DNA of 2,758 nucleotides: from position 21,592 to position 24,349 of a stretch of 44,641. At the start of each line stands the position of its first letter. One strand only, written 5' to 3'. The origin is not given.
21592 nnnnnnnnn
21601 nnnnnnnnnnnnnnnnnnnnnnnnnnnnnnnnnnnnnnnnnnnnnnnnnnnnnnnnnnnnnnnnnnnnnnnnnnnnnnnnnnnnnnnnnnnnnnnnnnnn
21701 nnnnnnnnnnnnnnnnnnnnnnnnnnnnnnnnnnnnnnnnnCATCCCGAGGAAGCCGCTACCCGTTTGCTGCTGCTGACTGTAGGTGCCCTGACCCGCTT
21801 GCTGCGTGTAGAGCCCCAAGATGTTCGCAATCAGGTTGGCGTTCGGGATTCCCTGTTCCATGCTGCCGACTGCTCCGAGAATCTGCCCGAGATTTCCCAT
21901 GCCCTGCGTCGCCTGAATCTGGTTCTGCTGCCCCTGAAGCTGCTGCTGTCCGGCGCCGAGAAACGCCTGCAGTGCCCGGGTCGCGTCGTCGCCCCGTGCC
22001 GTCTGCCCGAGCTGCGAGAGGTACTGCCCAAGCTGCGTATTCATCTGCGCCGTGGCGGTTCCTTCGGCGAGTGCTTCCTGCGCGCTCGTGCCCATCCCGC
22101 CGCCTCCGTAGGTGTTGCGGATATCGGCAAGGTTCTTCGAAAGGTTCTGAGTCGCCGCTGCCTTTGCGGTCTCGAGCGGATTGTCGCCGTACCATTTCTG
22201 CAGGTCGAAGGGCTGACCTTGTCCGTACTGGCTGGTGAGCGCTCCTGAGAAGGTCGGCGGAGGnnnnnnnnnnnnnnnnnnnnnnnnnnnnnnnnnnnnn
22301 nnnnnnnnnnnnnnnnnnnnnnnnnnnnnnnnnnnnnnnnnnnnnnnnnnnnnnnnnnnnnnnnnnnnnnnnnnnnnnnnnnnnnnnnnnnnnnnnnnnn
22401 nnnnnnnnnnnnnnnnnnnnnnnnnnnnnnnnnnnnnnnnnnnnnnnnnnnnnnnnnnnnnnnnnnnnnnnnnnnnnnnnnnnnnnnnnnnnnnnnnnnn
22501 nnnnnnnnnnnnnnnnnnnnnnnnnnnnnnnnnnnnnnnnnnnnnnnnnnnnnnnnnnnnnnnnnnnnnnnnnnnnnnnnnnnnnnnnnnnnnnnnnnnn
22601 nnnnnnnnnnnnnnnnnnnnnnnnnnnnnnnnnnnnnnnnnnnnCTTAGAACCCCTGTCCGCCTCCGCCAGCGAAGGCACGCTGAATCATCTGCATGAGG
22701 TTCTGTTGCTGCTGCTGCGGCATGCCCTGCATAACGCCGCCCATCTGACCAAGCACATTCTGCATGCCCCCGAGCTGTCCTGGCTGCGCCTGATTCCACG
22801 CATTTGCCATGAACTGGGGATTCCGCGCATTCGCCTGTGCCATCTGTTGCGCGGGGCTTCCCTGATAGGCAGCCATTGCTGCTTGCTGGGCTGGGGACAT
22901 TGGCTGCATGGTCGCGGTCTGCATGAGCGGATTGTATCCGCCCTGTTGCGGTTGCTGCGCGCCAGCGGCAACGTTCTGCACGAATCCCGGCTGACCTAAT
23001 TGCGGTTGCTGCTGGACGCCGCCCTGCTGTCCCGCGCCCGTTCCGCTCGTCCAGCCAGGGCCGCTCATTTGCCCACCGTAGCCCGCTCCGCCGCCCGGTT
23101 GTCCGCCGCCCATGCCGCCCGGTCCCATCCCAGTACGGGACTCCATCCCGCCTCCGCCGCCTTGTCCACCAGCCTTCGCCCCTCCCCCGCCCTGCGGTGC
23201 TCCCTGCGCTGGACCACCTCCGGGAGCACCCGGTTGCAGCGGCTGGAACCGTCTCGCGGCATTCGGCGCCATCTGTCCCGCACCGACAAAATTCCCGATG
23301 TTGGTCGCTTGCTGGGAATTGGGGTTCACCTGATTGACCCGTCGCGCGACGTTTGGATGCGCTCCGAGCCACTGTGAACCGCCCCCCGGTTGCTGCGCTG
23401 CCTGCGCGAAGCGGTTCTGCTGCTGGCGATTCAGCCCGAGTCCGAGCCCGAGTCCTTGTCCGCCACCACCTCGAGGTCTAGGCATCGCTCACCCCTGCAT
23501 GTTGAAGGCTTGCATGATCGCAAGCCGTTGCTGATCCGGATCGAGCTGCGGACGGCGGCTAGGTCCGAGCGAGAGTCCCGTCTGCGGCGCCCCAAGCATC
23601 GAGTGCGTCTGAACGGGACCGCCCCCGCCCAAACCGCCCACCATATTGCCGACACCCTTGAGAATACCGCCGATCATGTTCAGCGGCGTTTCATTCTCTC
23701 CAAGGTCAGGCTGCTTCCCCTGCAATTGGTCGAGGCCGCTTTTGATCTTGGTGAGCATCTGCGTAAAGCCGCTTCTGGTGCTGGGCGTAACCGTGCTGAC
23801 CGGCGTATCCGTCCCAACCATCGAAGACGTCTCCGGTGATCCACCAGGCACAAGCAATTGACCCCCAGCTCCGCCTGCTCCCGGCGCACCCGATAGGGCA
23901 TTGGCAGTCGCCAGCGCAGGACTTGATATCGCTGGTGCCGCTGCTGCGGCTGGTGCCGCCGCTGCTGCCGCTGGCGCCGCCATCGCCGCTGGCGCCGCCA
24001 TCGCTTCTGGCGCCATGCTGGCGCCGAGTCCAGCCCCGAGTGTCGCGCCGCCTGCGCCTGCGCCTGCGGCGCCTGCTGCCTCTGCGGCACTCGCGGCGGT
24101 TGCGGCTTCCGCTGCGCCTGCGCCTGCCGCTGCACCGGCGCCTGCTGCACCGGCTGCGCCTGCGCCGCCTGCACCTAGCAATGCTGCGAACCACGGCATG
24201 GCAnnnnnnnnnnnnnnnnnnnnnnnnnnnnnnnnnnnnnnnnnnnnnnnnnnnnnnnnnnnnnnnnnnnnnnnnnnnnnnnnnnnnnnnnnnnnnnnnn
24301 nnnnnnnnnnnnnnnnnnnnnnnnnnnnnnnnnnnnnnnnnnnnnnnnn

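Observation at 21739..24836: Four consecutive genes for G/Q/A/P-rich low-complexity proteins in the virion module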

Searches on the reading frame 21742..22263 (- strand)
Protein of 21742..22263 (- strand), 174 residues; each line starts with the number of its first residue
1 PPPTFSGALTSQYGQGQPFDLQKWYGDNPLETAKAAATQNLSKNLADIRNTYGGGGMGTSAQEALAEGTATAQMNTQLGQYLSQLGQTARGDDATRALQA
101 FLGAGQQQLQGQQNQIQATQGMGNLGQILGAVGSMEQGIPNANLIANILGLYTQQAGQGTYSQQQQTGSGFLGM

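Call 31: find_homologous_proteins(query=window:21742-22263:-, max_evalue=0.001)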
Query window:21742-22263:- (174 aa): 14 proteins with E <= 0.001 among 145 candidates.
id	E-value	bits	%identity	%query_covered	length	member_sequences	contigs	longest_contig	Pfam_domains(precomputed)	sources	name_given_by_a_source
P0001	2.6e-85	303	85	98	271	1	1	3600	-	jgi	-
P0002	2.7e-85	303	88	98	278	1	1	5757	-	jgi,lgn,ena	-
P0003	1.6e-83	297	86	98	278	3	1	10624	-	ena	-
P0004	9.2e-77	275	82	98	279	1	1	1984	-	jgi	jgi:hypothetical protein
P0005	2.0e-75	271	80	99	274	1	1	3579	-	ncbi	-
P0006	5.1e-64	234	70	98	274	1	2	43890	-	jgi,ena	jgi:hypothetical protein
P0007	2.4e-60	222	100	68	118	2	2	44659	-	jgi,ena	-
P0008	1.3e-56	210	73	89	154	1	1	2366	-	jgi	-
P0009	5.3e-55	204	67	96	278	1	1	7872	-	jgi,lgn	jgi:hypothetical protein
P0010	5.3e-54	201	70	85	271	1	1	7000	-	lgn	-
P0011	2.9e-33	134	46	98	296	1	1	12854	-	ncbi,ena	-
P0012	3.9e-32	130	46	98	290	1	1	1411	-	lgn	-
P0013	7.8e-32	129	48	98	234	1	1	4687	-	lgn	-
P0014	3.6e-27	114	87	35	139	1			-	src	-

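Call 32: find_encoding_contigs(protein=P0011, flank=10000, max_places=3)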
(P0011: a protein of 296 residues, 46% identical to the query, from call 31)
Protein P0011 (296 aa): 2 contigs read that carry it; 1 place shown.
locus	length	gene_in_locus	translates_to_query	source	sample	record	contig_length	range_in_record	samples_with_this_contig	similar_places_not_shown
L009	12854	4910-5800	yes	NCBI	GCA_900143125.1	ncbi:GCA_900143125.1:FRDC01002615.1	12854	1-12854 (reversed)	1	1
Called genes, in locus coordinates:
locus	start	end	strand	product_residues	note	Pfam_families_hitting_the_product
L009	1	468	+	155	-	?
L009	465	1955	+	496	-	-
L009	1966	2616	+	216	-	PF13472:Lipase_GDSL_2 (weak)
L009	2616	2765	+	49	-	-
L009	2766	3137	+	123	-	-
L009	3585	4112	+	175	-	-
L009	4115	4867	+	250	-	-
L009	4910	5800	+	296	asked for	-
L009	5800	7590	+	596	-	PF01464:SLT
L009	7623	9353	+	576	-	-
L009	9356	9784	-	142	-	-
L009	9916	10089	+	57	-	-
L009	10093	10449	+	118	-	-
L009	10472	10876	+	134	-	-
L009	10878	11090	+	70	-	-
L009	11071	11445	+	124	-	PF13539:Peptidase_M15_4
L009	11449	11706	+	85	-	-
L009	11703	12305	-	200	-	-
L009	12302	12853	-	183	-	?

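Call 33: find_encoding_contigs(protein=P0003, flank=10000, max_places=3)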
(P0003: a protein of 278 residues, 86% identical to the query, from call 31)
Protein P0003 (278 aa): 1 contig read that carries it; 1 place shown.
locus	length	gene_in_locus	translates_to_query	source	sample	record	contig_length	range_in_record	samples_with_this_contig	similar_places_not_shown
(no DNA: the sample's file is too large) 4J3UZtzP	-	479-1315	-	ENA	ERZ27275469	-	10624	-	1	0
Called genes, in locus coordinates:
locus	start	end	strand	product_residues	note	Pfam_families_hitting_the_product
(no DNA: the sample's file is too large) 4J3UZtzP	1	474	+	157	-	?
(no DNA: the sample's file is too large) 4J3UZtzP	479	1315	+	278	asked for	-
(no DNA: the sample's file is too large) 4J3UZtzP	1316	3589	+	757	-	-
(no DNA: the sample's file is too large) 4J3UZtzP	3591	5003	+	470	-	-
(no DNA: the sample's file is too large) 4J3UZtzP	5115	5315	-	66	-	-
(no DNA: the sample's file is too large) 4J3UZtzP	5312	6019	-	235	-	-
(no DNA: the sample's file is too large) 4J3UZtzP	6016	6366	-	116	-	-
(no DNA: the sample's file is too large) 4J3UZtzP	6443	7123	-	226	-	-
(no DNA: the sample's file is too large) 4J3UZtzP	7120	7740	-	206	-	-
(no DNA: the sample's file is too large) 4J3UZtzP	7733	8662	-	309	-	-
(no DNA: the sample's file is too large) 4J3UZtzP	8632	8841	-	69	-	-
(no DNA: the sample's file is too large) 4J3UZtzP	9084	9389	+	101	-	-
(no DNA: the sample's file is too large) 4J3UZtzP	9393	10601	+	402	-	PF00589:Phage_integrase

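Call 56: search_dna_similar(query=window:21742-22263:-, collection=phages, mode=protein, max_evalue=1, max_rows=20)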
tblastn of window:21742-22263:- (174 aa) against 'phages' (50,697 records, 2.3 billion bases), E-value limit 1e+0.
No match.

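Call 64: search_protein_families(library=pfam, proteins=[L009:4115-4864:+], max_evalue=0.1)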
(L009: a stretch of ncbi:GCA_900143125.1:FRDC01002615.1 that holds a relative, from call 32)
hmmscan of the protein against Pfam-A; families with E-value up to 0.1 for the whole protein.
L009:4115-4864:+ (250 aa): 0 families

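Call 93: find_encoding_contigs(protein=P0007, flank=3000, max_places=3)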
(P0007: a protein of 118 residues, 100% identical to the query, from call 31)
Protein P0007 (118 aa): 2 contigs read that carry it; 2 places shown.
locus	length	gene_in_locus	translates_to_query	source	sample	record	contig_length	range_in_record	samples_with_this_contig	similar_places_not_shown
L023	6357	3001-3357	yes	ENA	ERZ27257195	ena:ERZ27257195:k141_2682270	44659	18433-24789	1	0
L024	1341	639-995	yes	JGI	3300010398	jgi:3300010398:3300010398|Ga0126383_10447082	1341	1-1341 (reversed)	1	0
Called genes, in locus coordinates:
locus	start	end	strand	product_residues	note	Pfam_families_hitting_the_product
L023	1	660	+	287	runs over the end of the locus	-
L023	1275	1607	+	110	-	-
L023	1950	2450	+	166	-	-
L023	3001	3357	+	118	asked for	-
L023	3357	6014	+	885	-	PF01464:SLT, PF01510:Amidase_2 (weak)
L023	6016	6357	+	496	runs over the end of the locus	-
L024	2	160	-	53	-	?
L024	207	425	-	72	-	-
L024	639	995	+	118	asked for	-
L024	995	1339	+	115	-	?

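Call 101: search_protein_families(library=phrogs, proteins=[L009:4904-5797:+, P0012, P0013, P0009], max_evalue=1)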
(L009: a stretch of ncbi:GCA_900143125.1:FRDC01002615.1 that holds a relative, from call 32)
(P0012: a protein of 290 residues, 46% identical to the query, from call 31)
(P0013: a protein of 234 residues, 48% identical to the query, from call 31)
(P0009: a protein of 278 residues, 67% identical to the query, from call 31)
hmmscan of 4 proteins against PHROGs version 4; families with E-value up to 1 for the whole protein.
L009:4904-5797:+ (298 aa): 2 families
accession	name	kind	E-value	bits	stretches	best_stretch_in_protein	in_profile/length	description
phrog_4287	-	DNA, RNA and nucleotide metabolism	0.0016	18.7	1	13-263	56-230/392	DNA ejection protein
phrog_29071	-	unknown function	0.56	10.9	1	70-112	51-92/215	-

P0012 (290 aa): 1 family
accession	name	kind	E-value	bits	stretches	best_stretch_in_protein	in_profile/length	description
phrog_4287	-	DNA, RNA and nucleotide metabolism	0.001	19.4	1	150-246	131-219/392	DNA ejection protein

P0013 (234 aa): 1 family
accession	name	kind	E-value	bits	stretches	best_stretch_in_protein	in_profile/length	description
phrog_4287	-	DNA, RNA and nucleotide metabolism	0.00017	22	1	101-207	131-238/392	DNA ejection protein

P0009 (278 aa): 0 families

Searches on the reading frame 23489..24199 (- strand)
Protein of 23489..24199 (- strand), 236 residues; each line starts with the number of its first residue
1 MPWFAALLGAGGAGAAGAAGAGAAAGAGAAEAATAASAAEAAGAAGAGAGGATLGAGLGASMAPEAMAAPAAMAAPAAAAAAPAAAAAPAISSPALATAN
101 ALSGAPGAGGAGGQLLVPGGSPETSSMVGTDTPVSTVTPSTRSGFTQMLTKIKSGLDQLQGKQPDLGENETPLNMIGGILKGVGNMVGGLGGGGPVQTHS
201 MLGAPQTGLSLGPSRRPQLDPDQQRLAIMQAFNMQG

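Call 4: search_protein_families(library=phrogs, proteins=[window:23489-24199:-], max_evalue=0.01)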
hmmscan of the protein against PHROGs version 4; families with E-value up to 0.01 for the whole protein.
window:23489-24199:- (236 aa): 0 families

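Call 8: search_protein_families(library=pfam, proteins=[window:23489-24199:-], max_evalue=0.1)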
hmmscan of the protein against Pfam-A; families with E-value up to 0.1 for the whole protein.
window:23489-24199:- (236 aa): 0 families

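Call 74: find_homologous_proteins(query=window:23492-24199:-, max_evalue=0.001)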
Query window:23492-24199:- (236 aa): 1 proteins with E <= 0.001 among 8000 candidates.
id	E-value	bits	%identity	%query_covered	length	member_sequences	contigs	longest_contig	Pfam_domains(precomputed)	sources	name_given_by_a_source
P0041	3.8e-15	74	36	100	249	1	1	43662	-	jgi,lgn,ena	-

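Call 76: search_protein_families(library=pfam, alignment_id=A8, max_evalue=10)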
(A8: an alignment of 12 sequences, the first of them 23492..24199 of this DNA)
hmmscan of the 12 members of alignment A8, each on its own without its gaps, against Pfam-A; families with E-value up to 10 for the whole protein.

A. member 1, window:23492-24199:- (236 aa): 0 families

B. families by the number of members that match (of 12 scanned): 1 family
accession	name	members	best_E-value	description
PF15535.12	Ntox37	2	0.027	Bacterial toxin 37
